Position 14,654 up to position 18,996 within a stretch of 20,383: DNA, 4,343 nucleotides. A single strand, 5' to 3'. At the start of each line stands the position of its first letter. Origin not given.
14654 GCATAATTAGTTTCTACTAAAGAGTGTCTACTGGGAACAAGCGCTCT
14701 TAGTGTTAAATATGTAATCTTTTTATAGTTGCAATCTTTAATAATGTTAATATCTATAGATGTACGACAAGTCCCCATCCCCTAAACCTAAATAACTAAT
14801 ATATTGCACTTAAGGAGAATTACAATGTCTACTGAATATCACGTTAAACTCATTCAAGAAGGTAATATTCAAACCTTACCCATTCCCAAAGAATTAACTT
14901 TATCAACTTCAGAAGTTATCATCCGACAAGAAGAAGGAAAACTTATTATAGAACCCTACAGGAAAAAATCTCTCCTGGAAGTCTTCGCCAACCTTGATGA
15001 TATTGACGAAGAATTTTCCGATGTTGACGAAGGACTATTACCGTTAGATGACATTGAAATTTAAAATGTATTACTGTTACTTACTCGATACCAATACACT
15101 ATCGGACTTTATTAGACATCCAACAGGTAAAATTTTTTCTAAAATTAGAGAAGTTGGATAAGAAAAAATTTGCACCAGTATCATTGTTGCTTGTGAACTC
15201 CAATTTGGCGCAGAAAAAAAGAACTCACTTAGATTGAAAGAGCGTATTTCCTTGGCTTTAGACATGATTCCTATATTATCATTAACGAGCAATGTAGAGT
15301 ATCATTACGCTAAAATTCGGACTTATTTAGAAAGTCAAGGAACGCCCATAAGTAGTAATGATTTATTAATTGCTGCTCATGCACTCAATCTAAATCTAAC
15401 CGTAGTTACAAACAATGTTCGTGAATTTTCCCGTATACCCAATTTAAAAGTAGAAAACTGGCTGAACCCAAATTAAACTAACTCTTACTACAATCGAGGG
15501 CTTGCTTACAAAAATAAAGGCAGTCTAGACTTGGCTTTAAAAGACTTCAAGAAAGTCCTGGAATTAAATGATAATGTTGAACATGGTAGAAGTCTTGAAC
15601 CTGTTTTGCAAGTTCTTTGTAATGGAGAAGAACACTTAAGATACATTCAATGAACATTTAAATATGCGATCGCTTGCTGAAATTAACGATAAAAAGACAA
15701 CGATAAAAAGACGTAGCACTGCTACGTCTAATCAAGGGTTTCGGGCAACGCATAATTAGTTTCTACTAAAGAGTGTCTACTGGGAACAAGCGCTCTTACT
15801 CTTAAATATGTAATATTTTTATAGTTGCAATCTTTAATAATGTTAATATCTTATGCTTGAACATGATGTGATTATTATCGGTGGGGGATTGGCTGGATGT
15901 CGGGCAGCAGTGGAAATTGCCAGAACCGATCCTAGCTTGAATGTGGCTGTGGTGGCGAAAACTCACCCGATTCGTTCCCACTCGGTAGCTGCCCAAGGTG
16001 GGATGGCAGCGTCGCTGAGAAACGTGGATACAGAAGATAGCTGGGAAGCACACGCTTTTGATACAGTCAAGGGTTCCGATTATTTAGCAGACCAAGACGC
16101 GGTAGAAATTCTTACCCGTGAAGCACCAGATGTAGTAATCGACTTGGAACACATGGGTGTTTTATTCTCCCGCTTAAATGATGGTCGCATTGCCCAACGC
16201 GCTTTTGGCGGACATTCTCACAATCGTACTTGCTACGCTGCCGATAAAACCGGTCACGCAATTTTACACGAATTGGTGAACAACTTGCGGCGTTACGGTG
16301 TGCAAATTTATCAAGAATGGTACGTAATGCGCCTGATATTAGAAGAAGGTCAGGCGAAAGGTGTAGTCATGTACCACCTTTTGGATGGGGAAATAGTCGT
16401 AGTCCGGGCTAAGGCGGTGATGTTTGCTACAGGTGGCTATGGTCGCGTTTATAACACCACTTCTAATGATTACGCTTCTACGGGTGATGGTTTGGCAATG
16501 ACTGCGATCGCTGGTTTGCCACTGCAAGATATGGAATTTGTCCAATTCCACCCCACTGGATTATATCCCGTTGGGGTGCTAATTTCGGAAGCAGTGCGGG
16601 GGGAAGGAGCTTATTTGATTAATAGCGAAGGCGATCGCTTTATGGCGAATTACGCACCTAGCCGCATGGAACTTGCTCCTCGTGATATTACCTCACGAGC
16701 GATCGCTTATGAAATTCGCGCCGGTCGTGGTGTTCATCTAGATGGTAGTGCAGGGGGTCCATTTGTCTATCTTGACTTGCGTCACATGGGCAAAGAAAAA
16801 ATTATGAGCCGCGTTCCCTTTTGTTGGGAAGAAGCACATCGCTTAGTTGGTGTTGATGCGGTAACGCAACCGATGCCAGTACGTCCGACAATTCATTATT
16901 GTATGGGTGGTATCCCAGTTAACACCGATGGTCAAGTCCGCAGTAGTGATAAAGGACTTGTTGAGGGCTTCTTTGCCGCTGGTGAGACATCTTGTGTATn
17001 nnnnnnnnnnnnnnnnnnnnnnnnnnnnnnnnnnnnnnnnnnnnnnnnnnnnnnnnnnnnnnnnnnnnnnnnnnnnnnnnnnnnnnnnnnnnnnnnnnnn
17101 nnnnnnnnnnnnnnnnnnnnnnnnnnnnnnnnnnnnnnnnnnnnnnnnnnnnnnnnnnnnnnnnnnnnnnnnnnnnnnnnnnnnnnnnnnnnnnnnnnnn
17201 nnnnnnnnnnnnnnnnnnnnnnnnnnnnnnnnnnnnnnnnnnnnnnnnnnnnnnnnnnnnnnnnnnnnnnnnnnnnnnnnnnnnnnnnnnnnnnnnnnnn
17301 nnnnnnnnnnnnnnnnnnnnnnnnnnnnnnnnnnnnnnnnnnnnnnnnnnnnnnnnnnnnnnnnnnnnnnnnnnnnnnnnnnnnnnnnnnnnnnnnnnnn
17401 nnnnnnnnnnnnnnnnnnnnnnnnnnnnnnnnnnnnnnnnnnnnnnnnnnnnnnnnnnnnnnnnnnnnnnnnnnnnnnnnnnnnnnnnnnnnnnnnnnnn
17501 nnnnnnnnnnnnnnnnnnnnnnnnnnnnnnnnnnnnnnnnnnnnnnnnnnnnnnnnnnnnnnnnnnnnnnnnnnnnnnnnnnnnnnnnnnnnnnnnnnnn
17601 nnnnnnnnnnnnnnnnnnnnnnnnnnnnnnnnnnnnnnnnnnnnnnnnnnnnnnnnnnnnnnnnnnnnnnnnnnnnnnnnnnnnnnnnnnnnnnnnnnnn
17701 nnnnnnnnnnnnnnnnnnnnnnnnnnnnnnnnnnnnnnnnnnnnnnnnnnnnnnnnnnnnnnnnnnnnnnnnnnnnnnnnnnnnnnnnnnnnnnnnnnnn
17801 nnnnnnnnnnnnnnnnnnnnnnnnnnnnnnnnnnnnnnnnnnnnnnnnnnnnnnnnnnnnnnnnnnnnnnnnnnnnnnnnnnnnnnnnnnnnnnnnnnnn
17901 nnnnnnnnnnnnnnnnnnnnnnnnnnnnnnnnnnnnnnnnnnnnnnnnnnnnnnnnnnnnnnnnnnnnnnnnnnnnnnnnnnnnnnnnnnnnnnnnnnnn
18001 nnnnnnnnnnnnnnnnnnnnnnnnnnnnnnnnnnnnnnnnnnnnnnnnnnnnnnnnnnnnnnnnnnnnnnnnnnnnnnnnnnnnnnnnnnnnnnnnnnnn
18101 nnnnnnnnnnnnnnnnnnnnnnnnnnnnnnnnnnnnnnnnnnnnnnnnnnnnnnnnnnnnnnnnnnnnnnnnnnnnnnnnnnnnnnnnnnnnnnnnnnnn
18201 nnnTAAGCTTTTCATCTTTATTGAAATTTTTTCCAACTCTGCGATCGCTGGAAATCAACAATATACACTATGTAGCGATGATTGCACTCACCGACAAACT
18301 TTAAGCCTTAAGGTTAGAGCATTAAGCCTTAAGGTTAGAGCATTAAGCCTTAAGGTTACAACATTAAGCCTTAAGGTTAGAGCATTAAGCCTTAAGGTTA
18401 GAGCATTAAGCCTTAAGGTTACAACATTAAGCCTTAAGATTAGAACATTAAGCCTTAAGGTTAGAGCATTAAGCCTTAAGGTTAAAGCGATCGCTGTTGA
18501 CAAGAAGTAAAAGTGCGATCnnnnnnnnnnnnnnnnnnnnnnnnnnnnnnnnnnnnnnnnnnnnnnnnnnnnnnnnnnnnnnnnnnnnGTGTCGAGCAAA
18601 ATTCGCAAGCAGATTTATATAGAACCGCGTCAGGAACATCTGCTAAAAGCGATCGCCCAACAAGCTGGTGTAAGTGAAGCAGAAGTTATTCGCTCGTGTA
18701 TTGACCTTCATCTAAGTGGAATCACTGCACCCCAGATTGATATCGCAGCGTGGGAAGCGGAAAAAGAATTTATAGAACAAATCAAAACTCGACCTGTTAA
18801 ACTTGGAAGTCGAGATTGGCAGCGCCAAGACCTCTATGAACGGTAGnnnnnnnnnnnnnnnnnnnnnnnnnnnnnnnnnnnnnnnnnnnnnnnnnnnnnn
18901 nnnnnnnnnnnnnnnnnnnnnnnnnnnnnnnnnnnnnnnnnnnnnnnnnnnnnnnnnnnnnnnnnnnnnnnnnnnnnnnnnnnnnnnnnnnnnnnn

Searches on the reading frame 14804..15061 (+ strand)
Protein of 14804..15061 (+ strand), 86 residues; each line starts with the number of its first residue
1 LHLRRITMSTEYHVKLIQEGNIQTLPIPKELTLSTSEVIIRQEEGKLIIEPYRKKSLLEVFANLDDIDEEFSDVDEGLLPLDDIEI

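Call 23: search_protein_families(library=pfam, max_evalue=0.01, proteins=[window:14804-15061:+])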
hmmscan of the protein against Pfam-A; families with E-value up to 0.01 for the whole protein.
seq(86 aa): 1 family
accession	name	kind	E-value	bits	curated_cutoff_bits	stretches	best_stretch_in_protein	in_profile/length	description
PF04014.23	MazE_antitoxin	-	0.0055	17.1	24.7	0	27-55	12-46/48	Antidote-toxin recognition MazE, bacterial antitoxin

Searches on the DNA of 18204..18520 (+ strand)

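Call 34: search_dna_similar(query=window:18204-18520:+, collection=plasmids, mode=distant, max_rows=25)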
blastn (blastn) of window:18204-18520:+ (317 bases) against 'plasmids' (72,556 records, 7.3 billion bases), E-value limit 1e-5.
No match.

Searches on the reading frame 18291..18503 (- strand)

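Call 23: search_protein_families(library=pfam, max_evalue=0.01, proteins=[window:18291-18503:-])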
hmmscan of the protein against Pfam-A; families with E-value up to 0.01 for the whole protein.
seq(71 aa): 1 family
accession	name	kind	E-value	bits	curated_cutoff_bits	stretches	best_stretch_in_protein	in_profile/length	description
PF10393.14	Matrilin_ccoil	-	0.0085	16.2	26.3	0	27-50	19-42/45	Trimeric coiled-coil oligomerisation domain of matrilin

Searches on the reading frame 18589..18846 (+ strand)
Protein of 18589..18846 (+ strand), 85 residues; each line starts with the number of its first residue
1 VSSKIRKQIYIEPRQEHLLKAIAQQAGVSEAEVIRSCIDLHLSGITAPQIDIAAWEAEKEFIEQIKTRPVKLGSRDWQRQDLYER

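Call 23: search_protein_families(library=pfam, max_evalue=0.01, proteins=[window:18589-18843:+])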
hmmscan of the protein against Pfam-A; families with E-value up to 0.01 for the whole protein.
seq(85 aa): 1 family
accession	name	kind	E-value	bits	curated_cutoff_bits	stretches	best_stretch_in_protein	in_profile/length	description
PF01418.23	HTH_6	-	0.00088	19.7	28.3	1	19-46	37-64/77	Helix-turn-helix domain, rpiR family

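Call 41: search_protein_families(library=ncbifam, max_evalue=0.01, proteins=[window:18589-18843:+])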
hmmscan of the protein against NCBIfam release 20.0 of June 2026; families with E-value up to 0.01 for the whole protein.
seq(85 aa): 0 families

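Call 43: find_encoding_contigs(protein=window:18589-18846:+, flank=2500, max_places=8)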
Protein window:18589-18846:+ (85 aa): 2 contigs read that carry it; 1 place shown.
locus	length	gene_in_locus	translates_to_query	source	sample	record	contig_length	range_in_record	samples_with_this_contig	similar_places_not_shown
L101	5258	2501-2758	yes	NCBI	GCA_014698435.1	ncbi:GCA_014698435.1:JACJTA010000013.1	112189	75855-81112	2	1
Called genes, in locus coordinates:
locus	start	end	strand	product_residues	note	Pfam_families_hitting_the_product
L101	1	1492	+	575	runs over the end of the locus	PF00890:FAD_binding_2, PF01134:GIDA (faint), PF01266:DAO (weak), PF03486:HI0933_like (faint), PF02910:Succ_DH_flav_C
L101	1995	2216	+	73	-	-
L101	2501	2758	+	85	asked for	-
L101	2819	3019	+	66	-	PF08972:DUF1902 (weak), PF15919:HicB_lk_antitox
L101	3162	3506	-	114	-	PF18480:DUF5615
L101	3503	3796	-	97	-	PF04255:DUF433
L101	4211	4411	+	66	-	PF08972:DUF1902 (weak), PF15919:HicB_lk_antitox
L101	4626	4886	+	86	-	-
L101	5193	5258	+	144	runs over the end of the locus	-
